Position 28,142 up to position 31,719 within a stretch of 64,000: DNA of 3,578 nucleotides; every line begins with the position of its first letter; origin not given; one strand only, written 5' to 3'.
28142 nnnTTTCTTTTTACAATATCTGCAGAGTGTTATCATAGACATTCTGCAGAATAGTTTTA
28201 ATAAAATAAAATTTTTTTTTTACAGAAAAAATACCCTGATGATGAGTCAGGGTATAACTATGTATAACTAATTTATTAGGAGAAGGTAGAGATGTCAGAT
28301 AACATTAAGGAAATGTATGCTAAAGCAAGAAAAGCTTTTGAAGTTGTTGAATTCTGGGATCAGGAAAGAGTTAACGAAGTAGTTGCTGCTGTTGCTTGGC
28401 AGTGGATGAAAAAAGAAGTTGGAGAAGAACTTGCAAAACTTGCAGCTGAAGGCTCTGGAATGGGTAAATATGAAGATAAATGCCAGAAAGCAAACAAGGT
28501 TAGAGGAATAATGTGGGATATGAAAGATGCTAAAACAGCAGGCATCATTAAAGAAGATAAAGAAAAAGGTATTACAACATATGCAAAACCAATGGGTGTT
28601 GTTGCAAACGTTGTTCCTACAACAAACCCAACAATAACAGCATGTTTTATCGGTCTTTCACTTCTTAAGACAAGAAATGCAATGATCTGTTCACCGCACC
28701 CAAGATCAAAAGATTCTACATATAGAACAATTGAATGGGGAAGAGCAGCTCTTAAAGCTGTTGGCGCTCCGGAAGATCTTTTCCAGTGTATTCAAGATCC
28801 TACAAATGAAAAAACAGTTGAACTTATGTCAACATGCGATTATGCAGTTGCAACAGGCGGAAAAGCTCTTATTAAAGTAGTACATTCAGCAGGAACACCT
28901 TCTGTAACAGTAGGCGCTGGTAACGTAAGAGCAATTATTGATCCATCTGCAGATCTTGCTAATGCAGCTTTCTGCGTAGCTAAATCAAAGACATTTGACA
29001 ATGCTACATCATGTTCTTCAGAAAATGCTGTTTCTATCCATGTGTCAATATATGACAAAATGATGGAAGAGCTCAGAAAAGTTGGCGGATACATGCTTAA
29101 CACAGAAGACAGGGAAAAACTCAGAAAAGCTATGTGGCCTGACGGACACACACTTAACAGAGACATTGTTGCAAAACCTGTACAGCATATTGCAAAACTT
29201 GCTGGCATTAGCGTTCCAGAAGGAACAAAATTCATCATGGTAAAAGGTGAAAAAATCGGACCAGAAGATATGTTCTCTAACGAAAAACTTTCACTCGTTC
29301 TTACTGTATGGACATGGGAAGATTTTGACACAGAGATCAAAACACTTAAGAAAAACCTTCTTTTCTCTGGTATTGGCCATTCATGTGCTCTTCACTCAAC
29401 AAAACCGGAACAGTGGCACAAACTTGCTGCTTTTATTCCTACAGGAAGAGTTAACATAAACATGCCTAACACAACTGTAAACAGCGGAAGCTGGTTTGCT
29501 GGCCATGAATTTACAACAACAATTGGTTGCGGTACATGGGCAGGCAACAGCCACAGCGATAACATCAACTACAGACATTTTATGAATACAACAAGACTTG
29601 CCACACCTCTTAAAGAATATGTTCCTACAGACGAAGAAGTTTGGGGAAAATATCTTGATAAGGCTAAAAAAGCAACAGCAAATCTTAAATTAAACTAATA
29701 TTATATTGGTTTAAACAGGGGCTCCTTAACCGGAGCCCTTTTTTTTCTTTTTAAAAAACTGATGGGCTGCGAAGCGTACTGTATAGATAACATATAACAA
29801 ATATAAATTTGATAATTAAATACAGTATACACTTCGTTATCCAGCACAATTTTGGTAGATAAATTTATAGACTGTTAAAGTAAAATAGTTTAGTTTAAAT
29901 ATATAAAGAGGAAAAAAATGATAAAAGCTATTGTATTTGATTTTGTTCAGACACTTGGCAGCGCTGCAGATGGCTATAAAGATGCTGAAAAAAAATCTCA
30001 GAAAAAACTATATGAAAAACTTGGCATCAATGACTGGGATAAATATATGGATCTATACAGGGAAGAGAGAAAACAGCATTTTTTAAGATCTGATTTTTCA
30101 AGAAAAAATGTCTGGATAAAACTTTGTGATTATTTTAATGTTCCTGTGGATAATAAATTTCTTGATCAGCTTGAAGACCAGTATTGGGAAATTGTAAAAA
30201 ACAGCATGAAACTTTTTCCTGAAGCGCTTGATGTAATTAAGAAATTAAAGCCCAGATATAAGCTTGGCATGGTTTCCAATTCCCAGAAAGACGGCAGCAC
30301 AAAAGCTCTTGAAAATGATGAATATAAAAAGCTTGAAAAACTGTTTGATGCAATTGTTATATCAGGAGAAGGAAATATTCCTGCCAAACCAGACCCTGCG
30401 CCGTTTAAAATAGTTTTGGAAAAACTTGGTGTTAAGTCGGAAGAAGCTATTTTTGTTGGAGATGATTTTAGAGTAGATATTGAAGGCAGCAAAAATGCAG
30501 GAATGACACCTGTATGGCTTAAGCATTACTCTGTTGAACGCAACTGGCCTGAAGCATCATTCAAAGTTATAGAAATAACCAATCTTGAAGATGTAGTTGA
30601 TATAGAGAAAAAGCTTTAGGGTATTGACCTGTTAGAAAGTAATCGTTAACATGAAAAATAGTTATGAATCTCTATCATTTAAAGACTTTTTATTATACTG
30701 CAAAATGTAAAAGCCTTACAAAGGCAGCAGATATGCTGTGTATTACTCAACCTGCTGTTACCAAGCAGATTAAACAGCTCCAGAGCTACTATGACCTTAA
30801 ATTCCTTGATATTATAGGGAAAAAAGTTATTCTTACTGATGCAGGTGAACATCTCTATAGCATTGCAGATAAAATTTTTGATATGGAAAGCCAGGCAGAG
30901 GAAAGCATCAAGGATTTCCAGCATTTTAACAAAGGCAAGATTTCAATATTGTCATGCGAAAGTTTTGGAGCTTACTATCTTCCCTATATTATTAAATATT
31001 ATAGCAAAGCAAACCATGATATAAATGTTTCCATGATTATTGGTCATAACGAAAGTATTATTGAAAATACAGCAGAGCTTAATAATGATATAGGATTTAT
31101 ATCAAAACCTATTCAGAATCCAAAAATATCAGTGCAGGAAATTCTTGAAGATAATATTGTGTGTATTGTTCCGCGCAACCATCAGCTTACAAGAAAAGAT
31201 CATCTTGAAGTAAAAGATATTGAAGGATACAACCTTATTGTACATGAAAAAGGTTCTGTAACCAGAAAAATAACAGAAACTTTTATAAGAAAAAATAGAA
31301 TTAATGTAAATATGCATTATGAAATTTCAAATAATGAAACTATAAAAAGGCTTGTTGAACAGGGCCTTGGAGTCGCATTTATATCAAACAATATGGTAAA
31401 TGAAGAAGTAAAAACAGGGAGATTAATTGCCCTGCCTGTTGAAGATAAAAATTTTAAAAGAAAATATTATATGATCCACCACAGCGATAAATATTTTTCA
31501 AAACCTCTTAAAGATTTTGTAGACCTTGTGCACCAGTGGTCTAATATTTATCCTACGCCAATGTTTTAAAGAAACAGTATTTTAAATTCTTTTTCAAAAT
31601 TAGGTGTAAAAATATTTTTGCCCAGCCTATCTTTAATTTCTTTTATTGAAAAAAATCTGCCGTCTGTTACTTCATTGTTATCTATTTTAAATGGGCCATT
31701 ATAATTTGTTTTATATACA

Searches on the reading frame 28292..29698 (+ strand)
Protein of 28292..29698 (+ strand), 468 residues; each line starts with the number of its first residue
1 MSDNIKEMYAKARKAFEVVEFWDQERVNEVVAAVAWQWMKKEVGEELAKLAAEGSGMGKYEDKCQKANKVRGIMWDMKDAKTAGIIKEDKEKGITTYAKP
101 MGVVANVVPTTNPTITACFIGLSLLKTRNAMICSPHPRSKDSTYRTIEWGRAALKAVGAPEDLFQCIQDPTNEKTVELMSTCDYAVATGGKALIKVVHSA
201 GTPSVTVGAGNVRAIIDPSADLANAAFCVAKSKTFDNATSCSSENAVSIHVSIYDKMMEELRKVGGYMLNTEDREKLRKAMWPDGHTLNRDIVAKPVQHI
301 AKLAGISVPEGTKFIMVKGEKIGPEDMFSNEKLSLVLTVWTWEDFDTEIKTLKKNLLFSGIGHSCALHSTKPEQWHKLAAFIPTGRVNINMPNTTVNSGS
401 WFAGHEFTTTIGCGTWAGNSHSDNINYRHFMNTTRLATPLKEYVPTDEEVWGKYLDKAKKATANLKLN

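Call 6: search_protein_families(library=pfam, proteins=[window:28292-29698:+])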
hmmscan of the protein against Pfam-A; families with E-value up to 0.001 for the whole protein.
window:28292-29698:+ (468 aa): 1 family
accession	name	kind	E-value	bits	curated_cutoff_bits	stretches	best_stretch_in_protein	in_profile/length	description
PF00171.27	Aldedh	-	3.2e-18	66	23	1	3-263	29-291/461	Aldehyde dehydrogenase family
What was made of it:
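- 28292..29698 (+): CoA-acylating aldehyde dehydrogenase gene. It is SauS/EutE/AdhE-N-like but scores below every equivalog cut-off. Hairpin 2 precedes it. Pfam PF00171 (call 6).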

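Call 7: search_protein_families(library=ncbifam, proteins=[window:28292-29698:+])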
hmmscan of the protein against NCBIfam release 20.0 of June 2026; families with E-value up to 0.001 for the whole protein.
window:28292-29698:+ (468 aa): 17 families
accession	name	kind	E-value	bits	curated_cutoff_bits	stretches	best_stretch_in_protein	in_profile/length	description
NF047625.1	AcylSulfactDhSauS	equivalog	1.2e-144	482.6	600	1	4-458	5-462/464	acylating sulfoacetaldehyde dehydrogenase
NF010378.0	PRK13805.1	equivalog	8.5e-116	387.8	951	1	3-438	14-451/872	bifunctional acetaldehyde-CoA/alcohol dehydrogenase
TIGR02518.1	EutH_ACDH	equivalog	1.8e-101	340.4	620.1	1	5-444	10-449/488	acetaldehyde dehydrogenase (acetylating)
NF011927.0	PRK15398.1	subfamily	6.1e-57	193.3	403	1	5-415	38-440/465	aldehyde dehydrogenase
NF001221.0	PRK00197.1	equivalog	1.6e-14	53.5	289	1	77-263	91-280/418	glutamate-5-semialdehyde dehydrogenase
TIGR00407.1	proA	equivalog_domain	3.2e-12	46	317.45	1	82-263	83-267/398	glutamate-5-semialdehyde dehydrogenase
NF006916.0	PRK09407.1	equivalog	3.2e-08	32.6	521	1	95-262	151-318/526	succinic semialdehyde dehydrogenase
NF006992.0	PRK09457.1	subfamily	3.5e-07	29.3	514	1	3-405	37-445/487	succinylglutamate-semialdehyde dehydrogenase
TIGR01804.1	BADH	equivalog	1.9e-06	26.6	668.6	1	3-262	35-297/467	betaine-aldehyde dehydrogenase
TIGR01780.1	SSADH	subfamily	3.1e-06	26.3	646.35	1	13-263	26-282/448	succinate-semialdehyde dehydrogenase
NF052305.1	DioxValDhHalo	equivalog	1.6e-05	24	750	1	78-261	117-304/483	2,5-dioxovalerate dehydrogenase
NF007497.0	PRK10090.1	equivalog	6.9e-05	21.8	500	1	85-297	126-341/480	aldehyde dehydrogenase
NF040792.1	glyc_ald_dh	equivalog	8.7e-05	21.6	760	1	89-268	125-306/488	D-glyceraldehyde dehydrogenase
NF047626.1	SulfactDhSafD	equivalog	0.00064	18.9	700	1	69-263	97-287/454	sulfoacetaldehyde dehydrogenase SafD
NF007352.0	PRK09847.1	equivalog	0.00067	18.3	850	1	90-263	147-324/495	aldehyde dehydrogenase PuuC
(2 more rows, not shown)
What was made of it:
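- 28292..29698 (+): NCBIfam NF047625: 482.6 bits against a cut-off of 600 (call 7).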

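Call 40: find_related_loci(query=window:28292-29698:+, collection=metagenome_contigs, flank=4000)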
Query window:28292-29698:+ (468 aa) in metagenome_contigs; peptide patterns used: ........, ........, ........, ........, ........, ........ (x = any residue, [..] = any of these).
374 stretches matched a pattern; 50 encode a relative of the query (tblastn E <= 1e-3); 50 distinct loci.
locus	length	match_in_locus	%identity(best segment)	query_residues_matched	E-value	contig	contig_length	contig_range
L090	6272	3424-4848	84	1-467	0e+0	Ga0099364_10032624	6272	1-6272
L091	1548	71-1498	84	1-468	0e+0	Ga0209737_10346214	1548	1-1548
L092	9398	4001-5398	78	3-468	0e+0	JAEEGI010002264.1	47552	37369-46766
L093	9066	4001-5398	78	3-468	0e+0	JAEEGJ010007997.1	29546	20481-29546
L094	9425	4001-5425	74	2-468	0e+0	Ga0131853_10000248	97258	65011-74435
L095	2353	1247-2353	93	1-369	0e+0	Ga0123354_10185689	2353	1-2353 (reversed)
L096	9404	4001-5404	77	1-468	0e+0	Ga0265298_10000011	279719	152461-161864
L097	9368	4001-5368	60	3-457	0e+0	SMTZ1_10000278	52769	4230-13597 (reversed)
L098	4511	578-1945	59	3-457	0e+0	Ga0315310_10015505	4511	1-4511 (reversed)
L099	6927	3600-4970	59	2-457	0e+0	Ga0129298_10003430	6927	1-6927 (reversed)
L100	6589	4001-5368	60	3-457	0e+0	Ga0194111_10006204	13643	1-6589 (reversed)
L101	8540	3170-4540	60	2-457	0e+0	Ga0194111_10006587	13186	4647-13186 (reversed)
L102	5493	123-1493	59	2-457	0e+0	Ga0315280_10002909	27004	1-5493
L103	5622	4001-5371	59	2-457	0e+0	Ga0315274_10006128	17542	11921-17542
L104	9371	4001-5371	59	2-457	0e+0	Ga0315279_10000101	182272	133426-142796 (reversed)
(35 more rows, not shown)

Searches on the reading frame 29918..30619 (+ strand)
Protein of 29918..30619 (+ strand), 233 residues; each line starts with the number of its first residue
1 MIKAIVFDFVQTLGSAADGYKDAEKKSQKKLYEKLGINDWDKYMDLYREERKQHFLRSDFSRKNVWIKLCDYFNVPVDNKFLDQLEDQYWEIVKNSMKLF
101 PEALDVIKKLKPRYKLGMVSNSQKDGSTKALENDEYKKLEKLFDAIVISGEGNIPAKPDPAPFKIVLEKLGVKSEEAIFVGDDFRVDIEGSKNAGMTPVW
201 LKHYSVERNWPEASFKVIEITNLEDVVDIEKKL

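Call 6: search_protein_families(library=pfam, proteins=[window:29918-30619:+])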
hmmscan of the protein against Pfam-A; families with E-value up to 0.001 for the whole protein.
window:29918-30619:+ (233 aa): 3 families
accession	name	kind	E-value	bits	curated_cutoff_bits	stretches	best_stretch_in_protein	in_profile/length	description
PF13419.12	HAD_2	-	4.2e-20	73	23.8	1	5-200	1-177/178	Haloacid dehalogenase-like hydrolase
PF00702.32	Hydrolase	-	2.8e-18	67.4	26.4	1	2-195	1-191/191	haloacid dehalogenase-like hydrolase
PF13242.12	Hydrolase_like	-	5e-08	33.2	22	1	156-201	3-48/75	HAD-hyrolase-like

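Call 7: search_protein_families(library=ncbifam, proteins=[window:29918-30619:+])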
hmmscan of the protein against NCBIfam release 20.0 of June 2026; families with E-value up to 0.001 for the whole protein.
window:29918-30619:+ (233 aa): 33 families (the best 25 are shown)
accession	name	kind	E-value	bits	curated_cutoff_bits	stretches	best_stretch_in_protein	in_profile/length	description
TIGR02253.1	CTE7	subfamily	7.9e-32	110.8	169.75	1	1-221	1-218/221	TIGR02253 family HAD-type hydrolase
TIGR02254.1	YjjG_YfnB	equivalog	6.7e-28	97.7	159.9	1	3-229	2-222/223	YjjG family noncanonical pyrimidine nucleotidase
TIGR01428.1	HAD_type_II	equivalog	4.3e-19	69.3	125.4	1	2-202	1-191/197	haloacid dehalogenase type II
TIGR02252.1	DREG-2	subfamily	1.7e-17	63.9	155.2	1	4-200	2-203/203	HAD hydrolase, REG-2-like, family IA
NF006976.0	PRK09449.1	equivalog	1.4e-15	57.4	183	1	84-226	81-221/225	pyrimidine 5'-nucleotidase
NF009695.0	PRK13222.1-2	equivalog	6.1e-14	52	225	1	81-201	77-193/226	phosphoglycolate phosphatase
NF009804.0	PRK13288.1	equivalog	6.1e-14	52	218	1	95-199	79-179/215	pyrophosphatase PpaX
TIGR01449.2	PGP_bact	equivalog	7.2e-14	51.8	180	1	84-202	71-185/213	phosphoglycolate phosphatase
NF053830.1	RUBPPhHalo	equivalog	6.5e-13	48.8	330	1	2-205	2-207/234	ribulose-1,5-bisphosphate 5-phosphatase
NF009697.0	PRK13222.1-4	equivalog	3.2e-12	46.3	327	1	84-201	80-193/232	phosphoglycolate phosphatase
TIGR02247.1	HAD-1A3-hyp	subfamily_domain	4.5e-12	46.2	125.4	1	72-199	66-193/211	epoxide hydrolase N-terminal domain-like phosphatase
TIGR01549.1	HAD-SF-IA-v1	subfamily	1.5e-11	44.9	23.3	1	98-195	62-149/149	HAD-IA family hydrolase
NF052576.1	PymNtasePynAStpc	equivalog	1.5e-11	44.3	350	1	20-227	17-224/229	pyrimidine 5'-nucleotidase PynA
NF009694.0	PRK13222.1-1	equivalog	2.5e-11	43.4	415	1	80-202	92-211/252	phosphoglycolate phosphatase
TIGR01662.1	HAD-SF-IIIA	subfamily_domain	7.4e-10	39.1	44.6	1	95-202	22-139/141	HAD-IIIA family hydrolase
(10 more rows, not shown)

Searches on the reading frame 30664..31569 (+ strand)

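Call 6: search_protein_families(library=pfam, proteins=[window:30664-31569:+])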
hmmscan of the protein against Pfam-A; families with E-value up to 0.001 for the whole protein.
window:30664-31569:+ (301 aa): 2 families
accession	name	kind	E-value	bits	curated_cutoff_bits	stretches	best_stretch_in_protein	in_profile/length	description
PF03466.25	LysR_substrate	-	5e-41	140.8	28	1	90-292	5-207/209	LysR substrate binding domain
PF00126.33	HTH_1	-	4e-14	52.7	26.6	1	4-62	2-60/60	Bacterial regulatory helix-turn-helix protein, lysR family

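Call 7: search_protein_families(library=ncbifam, proteins=[window:30664-31569:+])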
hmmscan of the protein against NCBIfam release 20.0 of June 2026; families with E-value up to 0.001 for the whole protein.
window:30664-31569:+ (301 aa): 53 families (the best 25 are shown)
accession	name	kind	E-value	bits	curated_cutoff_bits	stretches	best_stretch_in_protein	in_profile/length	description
NF040786.1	LysR_Sec_metab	equivalog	1e-61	208.6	250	1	1-292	1-297/298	selenium metabolism-associated LysR family transcriptional regulator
TIGR03339.1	phn_lysR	subfamily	6.8e-54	183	341.1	1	6-288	2-278/279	aminoethylphosphonate catabolism associated LysR family transcriptional regulator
NF040889.1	trans_reg_YeiE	equivalog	4.3e-52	177.1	480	1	3-289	5-286/288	DNA-binding transcriptional regulator YeiE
NF045990.1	TransRegCbbRRhodb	equivalog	5.6e-48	163.5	450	1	3-290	8-297/304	LysR family regulator CbbR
NF008095.0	PRK10837.1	subfamily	2.9e-46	158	281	1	3-290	5-287/290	LysR family transcriptional regulator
NF047520.1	trans_act_CidR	equivalog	1.2e-36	126.4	415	1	1-291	1-290/292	cidABC operon transcriptional activator CidR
NF053705.1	TransRegGltCGpos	equivalog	2.4e-36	125.5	350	1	1-291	1-291/300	glutamate biosynthesis transcriptional regulator GltC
NF008416.0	PRK11242.1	equivalog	8e-32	110.7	277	1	1-291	1-289/300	transcriptional regulator CynR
TIGR02424.1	TF_pcaQ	equivalog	3.1e-30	105.1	303.8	1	3-291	5-296/300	pca operon transcription factor PcaQ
NF041036.1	decaheme_TF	subfamily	6.6e-30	104.6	210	1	1-291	1-294/301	multiheme cytochrome-associated LysR family transcriptional regulator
NF045775.1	acetoin_reg_AlsR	exception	9.6e-30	104.1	430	1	1-290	1-289/290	acetoin biosynthesis transcriptional regulator AlsR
NF007385.0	PRK09906.1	equivalog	1.6e-29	103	356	1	1-292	1-290/296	DNA-binding transcriptional regulator HcaR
NF008352.0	PRK11139.1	subfamily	1.1e-28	100.2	288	1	3-288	8-287/305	transcriptional regulator GcvA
NF009327.0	PRK12684.1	subfamily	8.4e-27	94.2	402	1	1-262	1-264/313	CysB family HTH-type transcriptional regulator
NF008722.0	PRK11716.1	equivalog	2.4e-26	92.4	246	1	1-247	1-248/293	HTH-type transcriptional activator IlvY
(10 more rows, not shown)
